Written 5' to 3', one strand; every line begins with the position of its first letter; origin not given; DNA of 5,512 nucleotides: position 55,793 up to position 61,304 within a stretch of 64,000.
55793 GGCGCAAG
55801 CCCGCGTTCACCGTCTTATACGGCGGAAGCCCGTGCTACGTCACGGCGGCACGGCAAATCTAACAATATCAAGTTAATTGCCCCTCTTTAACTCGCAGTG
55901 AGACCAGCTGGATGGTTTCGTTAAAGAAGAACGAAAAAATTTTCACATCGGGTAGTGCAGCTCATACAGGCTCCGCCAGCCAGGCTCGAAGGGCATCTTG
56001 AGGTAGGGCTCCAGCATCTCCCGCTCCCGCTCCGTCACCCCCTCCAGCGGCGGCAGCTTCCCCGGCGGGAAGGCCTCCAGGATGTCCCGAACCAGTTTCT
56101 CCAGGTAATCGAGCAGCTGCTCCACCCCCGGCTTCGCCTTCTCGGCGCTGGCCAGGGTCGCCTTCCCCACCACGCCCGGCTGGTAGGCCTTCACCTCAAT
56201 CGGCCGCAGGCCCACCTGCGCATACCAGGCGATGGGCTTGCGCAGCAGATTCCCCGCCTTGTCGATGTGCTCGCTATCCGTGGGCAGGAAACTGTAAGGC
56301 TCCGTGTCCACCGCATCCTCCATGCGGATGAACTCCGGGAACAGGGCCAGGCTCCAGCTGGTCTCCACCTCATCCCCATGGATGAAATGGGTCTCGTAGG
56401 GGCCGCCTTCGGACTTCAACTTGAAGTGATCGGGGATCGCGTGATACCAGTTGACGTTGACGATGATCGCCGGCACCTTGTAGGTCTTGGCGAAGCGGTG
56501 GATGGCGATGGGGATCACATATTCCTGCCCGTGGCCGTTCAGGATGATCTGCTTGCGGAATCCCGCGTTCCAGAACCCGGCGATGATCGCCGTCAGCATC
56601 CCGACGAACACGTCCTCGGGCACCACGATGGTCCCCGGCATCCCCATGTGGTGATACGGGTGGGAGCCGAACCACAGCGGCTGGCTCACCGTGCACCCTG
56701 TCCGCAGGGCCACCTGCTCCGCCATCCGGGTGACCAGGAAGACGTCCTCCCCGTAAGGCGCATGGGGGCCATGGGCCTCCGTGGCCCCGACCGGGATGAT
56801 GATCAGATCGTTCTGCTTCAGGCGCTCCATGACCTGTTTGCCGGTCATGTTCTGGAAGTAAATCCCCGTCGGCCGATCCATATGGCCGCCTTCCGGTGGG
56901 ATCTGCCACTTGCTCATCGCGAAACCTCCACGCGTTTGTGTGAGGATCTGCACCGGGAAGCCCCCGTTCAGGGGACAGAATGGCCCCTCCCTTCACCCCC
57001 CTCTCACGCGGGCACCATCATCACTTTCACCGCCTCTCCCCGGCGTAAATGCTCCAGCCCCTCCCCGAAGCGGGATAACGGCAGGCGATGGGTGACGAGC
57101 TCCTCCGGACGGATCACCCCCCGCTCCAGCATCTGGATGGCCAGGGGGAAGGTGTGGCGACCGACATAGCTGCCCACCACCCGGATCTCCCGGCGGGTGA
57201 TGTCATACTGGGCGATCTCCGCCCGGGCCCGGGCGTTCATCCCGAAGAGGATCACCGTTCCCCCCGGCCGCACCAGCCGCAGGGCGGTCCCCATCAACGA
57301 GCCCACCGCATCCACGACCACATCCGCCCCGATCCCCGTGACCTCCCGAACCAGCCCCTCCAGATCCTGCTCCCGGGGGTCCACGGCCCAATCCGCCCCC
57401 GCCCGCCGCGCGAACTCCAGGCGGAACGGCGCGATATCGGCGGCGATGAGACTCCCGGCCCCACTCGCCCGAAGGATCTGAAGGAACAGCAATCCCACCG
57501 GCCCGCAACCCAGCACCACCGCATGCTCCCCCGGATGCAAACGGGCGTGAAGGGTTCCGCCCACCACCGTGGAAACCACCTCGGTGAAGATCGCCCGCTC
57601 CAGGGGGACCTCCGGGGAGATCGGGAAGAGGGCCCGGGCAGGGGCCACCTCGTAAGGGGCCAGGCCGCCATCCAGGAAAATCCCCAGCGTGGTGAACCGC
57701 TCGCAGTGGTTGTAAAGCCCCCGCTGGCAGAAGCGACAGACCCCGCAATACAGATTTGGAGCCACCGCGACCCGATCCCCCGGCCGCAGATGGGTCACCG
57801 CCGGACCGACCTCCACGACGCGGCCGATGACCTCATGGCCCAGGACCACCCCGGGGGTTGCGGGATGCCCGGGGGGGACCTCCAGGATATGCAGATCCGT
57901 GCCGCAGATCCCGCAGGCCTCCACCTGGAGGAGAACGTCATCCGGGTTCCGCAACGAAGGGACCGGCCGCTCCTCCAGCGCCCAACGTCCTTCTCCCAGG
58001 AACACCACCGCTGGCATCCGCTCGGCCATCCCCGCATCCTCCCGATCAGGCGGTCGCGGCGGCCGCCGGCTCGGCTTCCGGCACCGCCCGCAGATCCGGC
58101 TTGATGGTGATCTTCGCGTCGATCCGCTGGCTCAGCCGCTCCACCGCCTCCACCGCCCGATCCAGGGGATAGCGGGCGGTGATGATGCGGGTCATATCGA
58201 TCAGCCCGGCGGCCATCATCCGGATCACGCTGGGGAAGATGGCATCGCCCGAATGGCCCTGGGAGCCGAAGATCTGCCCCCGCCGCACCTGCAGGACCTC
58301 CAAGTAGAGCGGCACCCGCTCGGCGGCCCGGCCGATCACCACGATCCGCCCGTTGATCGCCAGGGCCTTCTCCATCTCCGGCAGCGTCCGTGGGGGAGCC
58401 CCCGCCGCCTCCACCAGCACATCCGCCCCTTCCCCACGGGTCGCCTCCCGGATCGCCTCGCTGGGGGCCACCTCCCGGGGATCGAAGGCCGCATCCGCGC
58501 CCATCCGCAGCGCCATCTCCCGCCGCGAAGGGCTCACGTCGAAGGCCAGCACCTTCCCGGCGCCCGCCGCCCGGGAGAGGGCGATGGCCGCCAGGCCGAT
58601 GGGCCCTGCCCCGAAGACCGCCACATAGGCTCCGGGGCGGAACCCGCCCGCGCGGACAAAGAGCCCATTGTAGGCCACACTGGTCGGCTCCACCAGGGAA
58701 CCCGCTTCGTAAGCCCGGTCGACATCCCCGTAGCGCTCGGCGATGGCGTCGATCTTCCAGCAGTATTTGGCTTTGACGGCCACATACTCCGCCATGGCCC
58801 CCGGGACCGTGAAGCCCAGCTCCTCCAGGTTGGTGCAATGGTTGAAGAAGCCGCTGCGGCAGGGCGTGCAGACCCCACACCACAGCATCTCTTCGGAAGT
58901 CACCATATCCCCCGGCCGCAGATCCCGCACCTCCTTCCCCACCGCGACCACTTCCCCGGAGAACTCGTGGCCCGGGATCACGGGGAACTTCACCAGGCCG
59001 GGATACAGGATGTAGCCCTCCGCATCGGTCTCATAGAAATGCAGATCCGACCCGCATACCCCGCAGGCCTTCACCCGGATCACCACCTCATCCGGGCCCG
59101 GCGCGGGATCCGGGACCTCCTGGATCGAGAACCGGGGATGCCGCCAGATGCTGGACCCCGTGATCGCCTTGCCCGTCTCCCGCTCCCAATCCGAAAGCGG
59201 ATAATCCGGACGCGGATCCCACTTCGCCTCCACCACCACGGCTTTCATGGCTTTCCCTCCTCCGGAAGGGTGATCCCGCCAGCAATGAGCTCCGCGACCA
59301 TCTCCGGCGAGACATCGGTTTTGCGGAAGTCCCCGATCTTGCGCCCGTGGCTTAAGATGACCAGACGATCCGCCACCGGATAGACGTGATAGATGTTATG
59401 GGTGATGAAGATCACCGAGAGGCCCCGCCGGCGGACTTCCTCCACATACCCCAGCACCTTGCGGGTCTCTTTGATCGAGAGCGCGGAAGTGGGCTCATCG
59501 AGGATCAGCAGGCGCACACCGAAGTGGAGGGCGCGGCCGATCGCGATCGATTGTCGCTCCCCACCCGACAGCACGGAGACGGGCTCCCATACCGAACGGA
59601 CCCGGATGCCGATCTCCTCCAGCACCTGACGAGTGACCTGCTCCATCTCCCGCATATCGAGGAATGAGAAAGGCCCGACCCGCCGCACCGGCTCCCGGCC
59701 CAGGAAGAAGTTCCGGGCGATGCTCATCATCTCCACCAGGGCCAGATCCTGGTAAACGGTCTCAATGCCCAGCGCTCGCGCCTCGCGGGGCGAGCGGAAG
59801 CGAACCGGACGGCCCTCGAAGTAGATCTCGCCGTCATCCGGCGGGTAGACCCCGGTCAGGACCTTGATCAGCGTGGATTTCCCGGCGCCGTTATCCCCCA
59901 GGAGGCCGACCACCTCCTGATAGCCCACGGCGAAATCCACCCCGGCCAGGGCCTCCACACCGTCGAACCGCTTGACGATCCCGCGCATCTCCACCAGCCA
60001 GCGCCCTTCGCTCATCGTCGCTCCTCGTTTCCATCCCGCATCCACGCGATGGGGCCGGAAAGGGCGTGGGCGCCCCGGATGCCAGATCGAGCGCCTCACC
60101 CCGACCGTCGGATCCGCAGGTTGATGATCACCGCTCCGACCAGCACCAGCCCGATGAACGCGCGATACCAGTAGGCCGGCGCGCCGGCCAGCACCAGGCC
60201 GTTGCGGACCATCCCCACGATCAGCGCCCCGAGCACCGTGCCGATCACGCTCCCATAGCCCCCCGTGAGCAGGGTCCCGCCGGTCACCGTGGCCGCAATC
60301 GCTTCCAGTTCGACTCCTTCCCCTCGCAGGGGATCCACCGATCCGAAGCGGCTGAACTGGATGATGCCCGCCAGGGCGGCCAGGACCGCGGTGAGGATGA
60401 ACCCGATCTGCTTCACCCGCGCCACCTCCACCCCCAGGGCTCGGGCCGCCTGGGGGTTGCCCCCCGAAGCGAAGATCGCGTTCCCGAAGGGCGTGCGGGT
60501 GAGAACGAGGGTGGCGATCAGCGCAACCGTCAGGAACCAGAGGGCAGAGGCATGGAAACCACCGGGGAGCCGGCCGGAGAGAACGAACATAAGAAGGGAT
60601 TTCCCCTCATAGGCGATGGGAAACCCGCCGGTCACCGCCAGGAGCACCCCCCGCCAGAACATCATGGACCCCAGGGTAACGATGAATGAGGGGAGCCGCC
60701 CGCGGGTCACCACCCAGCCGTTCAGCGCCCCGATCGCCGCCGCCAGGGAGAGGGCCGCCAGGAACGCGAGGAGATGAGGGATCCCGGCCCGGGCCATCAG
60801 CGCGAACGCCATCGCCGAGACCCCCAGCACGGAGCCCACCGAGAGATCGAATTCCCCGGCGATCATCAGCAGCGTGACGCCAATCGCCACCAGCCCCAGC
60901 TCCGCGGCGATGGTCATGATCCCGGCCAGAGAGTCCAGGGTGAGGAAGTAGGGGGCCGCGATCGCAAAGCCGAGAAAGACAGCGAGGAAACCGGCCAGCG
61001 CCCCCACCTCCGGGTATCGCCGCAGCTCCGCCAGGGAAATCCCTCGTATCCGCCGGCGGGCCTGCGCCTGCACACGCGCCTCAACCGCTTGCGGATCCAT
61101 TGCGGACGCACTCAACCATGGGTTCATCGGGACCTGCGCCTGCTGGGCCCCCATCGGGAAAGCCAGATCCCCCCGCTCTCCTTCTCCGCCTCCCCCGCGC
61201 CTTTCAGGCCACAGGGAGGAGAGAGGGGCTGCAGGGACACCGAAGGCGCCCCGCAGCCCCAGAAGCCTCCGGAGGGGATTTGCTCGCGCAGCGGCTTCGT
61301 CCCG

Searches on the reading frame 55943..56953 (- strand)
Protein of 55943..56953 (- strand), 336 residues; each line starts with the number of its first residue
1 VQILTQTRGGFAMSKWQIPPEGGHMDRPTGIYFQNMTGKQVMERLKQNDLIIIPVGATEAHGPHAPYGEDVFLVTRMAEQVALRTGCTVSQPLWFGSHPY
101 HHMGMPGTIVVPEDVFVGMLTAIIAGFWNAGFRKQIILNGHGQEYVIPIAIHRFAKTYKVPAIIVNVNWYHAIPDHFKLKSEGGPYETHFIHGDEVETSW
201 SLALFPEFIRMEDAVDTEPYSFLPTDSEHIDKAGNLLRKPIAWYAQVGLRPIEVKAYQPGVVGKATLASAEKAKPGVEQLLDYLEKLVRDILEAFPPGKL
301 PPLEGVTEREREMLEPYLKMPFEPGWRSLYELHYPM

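Call 6: search_protein_families(library=pfam, proteins=[window:55943-56953:-], max_evalue=0.00001)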
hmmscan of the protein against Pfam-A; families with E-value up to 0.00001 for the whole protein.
window:55943-56953:- (336 aa): 1 family
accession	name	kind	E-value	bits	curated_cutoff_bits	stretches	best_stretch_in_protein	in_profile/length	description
PF02633.19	Creatininase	-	9.4e-51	173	31.3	1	35-288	2-238/238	Creatinine amidohydrolase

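Call 30: search_protein_families(library=ncbifam, proteins=[window:55943-56953:-], max_evalue=1e-10)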
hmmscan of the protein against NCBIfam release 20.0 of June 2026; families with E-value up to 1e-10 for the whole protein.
window:55943-56953:- (336 aa): 3 families
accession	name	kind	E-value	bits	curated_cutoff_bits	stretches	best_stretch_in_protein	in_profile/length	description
NF041098.2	diketo_inos_hlase_IolN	equivalog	1.2e-163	543.4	245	1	25-334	1-307/307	3-dehydro-scyllo-inosose hydrolase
TIGR04448.1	creatininase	equivalog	3e-25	89.3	235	1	35-237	1-217/246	creatininase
TIGR03964.1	mycofact_creat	equivalog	7.9e-13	48.5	172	1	41-216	5-164/228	mycofactocin biosynthesis peptidyl-dipeptidase MftE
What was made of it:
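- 55943..56953 (-): IolN, 3-dehydro-scyllo-inosose hydrolase (creatininase fold), which produces 5-keto-L-gluconate. NCBIfam NF041098 equivalog, 543 bits against a cut-off of 245 (call 30).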

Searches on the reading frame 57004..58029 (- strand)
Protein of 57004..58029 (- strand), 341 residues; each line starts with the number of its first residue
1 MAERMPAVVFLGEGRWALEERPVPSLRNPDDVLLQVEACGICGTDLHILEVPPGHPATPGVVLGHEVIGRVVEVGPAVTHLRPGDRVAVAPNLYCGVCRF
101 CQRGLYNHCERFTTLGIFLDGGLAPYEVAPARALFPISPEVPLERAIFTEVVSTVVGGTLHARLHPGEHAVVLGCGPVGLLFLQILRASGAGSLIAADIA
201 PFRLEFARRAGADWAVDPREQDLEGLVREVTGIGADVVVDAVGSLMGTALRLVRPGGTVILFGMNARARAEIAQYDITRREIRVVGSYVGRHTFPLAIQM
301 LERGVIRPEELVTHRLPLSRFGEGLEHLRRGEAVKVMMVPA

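Call 6: search_protein_families(library=pfam, proteins=[window:57004-58029:-], max_evalue=0.00001)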
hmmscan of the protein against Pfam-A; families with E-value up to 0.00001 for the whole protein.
window:57004-58029:- (341 aa): 4 families
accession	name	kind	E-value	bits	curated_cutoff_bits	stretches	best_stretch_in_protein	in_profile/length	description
PF08240.17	ADH_N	-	2.2e-29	102.2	23.5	1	29-138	2-103/104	Alcohol dehydrogenase GroES-like domain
PF00107.32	ADH_zinc_N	-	1.1e-27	97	31.8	1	177-302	1-128/129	Zinc-binding dehydrogenase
PF16912.11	Glu_dehyd_C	-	1.1e-08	35.3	34.9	1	168-327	32-200/211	Glucose dehydrogenase C-terminus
PF13602.12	ADH_zinc_N_2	-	4.8e-06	28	27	1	211-333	2-128/134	Zinc-binding dehydrogenase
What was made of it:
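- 57004..58029 (-): Second Zn-dependent dehydrogenase, an IolM paralogue. Candidate for the first oxidation of inositol, since no GFO-type IolG is present. Pfam ADH_N and ADH_zinc_N (call 6).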

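Call 30: search_protein_families(library=ncbifam, proteins=[window:57004-58029:-], max_evalue=1e-10)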
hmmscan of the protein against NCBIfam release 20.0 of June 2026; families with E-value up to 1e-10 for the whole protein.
window:57004-58029:- (341 aa): 18 families
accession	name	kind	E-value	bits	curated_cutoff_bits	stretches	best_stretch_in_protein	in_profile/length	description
NF041097.1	keto_inos_dh_IolM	equivalog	8.2e-65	218.9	450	1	13-338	37-387/389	scyllo-inosose 3-dehydrogenase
NF003808.0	PRK05396.1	equivalog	5.7e-56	189.8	380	1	17-338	14-338/341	L-threonine 3-dehydrogenase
NF007489.0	PRK10083.1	equivalog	2.7e-54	184.4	376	1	15-327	11-322/339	Zn-dependent oxidoreductase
TIGR00692.1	tdh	equivalog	1.4e-50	172.3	458.35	1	18-339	13-339/340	L-threonine 3-dehydrogenase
NF007375.0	PRK09880.1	equivalog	1.2e-40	139.4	469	1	28-326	26-328/344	L-idonate 5-dehydrogenase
TIGR03989.1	Rxyl_3153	subfamily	9.3e-40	137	440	2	121-338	139-368/370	NDMA-dependent alcohol dehydrogenase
NF006940.0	PRK09422.1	equivalog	8.9e-38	130.1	344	1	7-308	3-305/338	alcohol dehydrogenase AdhP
NF007642.0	PRK10309.1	equivalog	2e-36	125.9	550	1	5-289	1-288/347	galactitol-1-phosphate 5-dehydrogenase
TIGR03451.1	mycoS_dep_FDH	equivalog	2.1e-31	109.1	512.9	2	162-336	172-354/358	S-(hydroxymethyl)mycothiol dehydrogenase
NF010344.0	PRK13771.1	subfamily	3.4e-30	105.2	349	1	15-333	11-325/334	putative alcohol dehydrogenase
NF041172.1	AcrlCoa_red_Thmprot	equivalog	7.7e-30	104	500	1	5-334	1-327/334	acryloyl-CoA reductase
TIGR03366.1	HpnZ_proposed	hypoth_equivalog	1.2e-29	103.5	328.1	1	29-320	5-314/315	putative phosphonate catabolism associated alcohol dehydrogenase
TIGR02818.1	adh_III_F_hyde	equivalog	7.1e-29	101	543.95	2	123-337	140-365/368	S-(hydroxymethyl)glutathione dehydrogenase/class III alcohol dehydrogenase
TIGR03201.1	dearomat_had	equivalog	2.2e-28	99.4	338.65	1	28-288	22-296/349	6-hydroxycyclohex-1-ene-1-carbonyl-CoA dehydrogenase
TIGR02822.1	adh_fam_2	subfamily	2.5e-24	86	283.5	1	12-331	11-320/329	zinc-binding alcohol dehydrogenase family protein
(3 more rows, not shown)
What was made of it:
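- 57004..58029 (-): NF041097 at 219 bits, below cut-off (call 30).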

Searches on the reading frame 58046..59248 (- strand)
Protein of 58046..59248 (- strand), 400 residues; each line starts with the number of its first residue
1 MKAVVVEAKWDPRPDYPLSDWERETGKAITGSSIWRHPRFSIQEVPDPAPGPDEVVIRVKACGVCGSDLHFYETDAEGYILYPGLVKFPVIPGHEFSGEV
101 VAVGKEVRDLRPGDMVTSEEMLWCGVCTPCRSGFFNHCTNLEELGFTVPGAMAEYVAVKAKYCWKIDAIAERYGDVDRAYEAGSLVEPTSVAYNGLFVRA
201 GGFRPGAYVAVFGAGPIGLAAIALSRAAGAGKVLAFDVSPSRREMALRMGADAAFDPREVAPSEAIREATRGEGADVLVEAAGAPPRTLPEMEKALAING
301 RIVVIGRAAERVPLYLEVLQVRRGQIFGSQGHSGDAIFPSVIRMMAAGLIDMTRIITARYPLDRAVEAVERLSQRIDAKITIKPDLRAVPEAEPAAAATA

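Call 6: search_protein_families(library=pfam, proteins=[window:58046-59248:-], max_evalue=0.00001)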
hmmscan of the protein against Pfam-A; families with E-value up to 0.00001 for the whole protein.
window:58046-59248:- (400 aa): 4 families
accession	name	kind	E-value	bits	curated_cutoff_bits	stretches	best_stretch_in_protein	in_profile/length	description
PF08240.17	ADH_N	-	4e-31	107.8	23.5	1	51-167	1-103/104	Alcohol dehydrogenase GroES-like domain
PF00107.32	ADH_zinc_N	-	2.2e-24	86.3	31.8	1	216-346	1-128/129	Zinc-binding dehydrogenase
PF16912.11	Glu_dehyd_C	-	1.4e-08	34.9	34.9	1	182-378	3-207/211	Glucose dehydrogenase C-terminus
PF13602.12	ADH_zinc_N_2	-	2.6e-07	32.1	27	1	249-374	1-125/134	Zinc-binding dehydrogenase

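Call 30: search_protein_families(library=ncbifam, proteins=[window:58046-59248:-], max_evalue=1e-10)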
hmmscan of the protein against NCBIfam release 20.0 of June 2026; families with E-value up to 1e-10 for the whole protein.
window:58046-59248:- (400 aa): 20 families
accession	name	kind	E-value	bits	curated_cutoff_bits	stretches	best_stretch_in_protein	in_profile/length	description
NF041097.1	keto_inos_dh_IolM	equivalog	1.2e-175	583.9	450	1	1-383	1-388/389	scyllo-inosose 3-dehydrogenase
NF003808.0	PRK05396.1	equivalog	1.5e-59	201.6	380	1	40-382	13-338/341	L-threonine 3-dehydrogenase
TIGR00692.1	tdh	equivalog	5.9e-57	193.2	458.35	1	42-371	13-327/340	L-threonine 3-dehydrogenase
NF007489.0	PRK10083.1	equivalog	1e-42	146.3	376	1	39-372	11-323/339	Zn-dependent oxidoreductase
TIGR03989.1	Rxyl_3153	subfamily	1.5e-39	136.3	440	2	148-369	137-355/370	NDMA-dependent alcohol dehydrogenase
TIGR03451.1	mycoS_dep_FDH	equivalog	1.4e-38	132.7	512.9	1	42-373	16-347/358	S-(hydroxymethyl)mycothiol dehydrogenase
NF010344.0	PRK13771.1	subfamily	2.7e-37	128.5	349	1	39-375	12-323/334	putative alcohol dehydrogenase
NF007642.0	PRK10309.1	equivalog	4.6e-34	118.2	550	1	51-288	24-242/347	galactitol-1-phosphate 5-dehydrogenase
NF007375.0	PRK09880.1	equivalog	2.2e-33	115.5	469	1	53-376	28-334/344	L-idonate 5-dehydrogenase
TIGR03366.1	HpnZ_proposed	hypoth_equivalog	5.1e-31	108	328.1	1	50-321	3-268/315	putative phosphonate catabolism associated alcohol dehydrogenase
NF047908.1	AldhRedAhr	equivalog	1.2e-30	106.5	470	1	51-374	27-324/335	NADPH-dependent aldehyde reductase Ahr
NF006940.0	PRK09422.1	equivalog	2.1e-30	105.8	344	1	52-317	24-271/338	alcohol dehydrogenase AdhP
NF041172.1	AcrlCoa_red_Thmprot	equivalog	8.5e-30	103.8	500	1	39-375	12-324/334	acryloyl-CoA reductase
TIGR02818.1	adh_III_F_hyde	equivalog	1.9e-28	99.6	543.95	2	204-373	184-357/368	S-(hydroxymethyl)glutathione dehydrogenase/class III alcohol dehydrogenase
TIGR03201.1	dearomat_had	equivalog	1.2e-27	96.9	338.65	1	44-368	15-332/349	6-hydroxycyclohex-1-ene-1-carbonyl-CoA dehydrogenase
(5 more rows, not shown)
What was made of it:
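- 58046..59248 (-): IolM, scyllo-inosose 3-dehydrogenase (Zn-ADH family). NCBIfam NF041097 equivalog, 584 bits against a cut-off of 450 (call 30).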

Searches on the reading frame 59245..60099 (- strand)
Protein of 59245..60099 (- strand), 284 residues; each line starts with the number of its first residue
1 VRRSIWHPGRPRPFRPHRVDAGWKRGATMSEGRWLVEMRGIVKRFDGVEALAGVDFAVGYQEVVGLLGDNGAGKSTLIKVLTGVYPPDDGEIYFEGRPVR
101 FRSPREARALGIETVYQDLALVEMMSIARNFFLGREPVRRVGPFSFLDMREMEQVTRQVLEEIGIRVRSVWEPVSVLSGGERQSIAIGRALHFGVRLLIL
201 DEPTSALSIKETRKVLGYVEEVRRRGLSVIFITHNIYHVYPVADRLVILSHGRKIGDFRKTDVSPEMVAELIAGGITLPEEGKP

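Call 6: search_protein_families(library=pfam, proteins=[window:59245-60099:-], max_evalue=0.00001)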
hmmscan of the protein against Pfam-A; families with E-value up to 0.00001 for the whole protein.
window:59245-60099:- (284 aa): 2 families
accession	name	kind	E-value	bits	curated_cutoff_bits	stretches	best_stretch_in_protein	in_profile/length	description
PF00005.33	ABC_tran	-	1.4e-28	100.7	25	1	52-205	2-137/137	ABC transporter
PF13304.12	AAA_21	-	2.8e-10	41.2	27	0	171-237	232-301/304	AAA domain, putative AbiEii toxin, Type IV TA system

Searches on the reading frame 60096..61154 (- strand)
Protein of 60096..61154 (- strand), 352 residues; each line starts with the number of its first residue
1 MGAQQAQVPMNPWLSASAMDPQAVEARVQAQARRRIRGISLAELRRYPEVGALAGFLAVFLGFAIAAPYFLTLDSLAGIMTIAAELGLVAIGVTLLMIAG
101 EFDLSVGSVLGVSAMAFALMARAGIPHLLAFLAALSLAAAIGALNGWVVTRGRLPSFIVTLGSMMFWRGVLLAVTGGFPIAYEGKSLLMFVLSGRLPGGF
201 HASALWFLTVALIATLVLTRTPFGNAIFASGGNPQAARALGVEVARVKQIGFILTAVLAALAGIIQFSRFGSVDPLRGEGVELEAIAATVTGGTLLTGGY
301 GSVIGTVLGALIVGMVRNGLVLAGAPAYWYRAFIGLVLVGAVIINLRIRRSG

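Call 6: search_protein_families(library=pfam, proteins=[window:60096-61154:-], max_evalue=0.00001)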
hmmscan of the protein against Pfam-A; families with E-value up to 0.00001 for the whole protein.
window:60096-61154:- (352 aa): 1 family
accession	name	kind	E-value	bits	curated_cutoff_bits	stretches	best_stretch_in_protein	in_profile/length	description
PF02653.21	BPD_transp_2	-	7.4e-46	156.9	26.8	1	76-341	2-268/269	Branched-chain amino acid transport system / permease component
